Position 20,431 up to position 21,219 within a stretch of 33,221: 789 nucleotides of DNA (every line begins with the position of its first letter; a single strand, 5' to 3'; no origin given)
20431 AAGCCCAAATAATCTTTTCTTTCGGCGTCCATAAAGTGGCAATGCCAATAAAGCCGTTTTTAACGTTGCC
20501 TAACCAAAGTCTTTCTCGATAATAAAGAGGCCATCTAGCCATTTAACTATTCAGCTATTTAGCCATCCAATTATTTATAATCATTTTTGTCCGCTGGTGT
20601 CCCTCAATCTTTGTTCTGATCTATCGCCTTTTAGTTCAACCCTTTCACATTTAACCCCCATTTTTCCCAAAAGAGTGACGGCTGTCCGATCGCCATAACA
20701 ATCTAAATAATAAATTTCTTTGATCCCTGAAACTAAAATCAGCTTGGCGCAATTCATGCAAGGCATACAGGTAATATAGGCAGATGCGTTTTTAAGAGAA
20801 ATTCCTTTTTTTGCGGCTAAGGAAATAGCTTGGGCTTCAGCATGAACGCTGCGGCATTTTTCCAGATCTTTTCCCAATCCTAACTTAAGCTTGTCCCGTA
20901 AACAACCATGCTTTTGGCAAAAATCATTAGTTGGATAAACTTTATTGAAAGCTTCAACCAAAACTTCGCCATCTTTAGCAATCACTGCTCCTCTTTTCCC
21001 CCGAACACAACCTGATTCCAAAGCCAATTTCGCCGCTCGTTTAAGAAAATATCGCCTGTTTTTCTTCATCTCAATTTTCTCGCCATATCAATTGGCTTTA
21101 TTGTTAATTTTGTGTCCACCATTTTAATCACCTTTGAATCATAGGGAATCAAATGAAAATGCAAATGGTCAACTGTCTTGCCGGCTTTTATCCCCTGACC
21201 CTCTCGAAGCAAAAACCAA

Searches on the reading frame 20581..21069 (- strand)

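Call 96: search_protein_families(library=pfam, proteins=[window:20581-21069:-], max_evalue=0.001)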
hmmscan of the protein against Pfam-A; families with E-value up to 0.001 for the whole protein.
window:20581-21069:- (162 aa): 2 families
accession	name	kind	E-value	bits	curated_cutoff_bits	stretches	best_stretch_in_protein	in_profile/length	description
PF00383.29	dCMP_cyt_deam_1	-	1.2e-17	64.1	25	1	3-122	2-101/102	Cytidine and deoxycytidylate deaminase zinc-binding region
PF14437.12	MafB19-deam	-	1.7e-12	47.9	27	1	5-125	4-103/142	MafB19-like deaminase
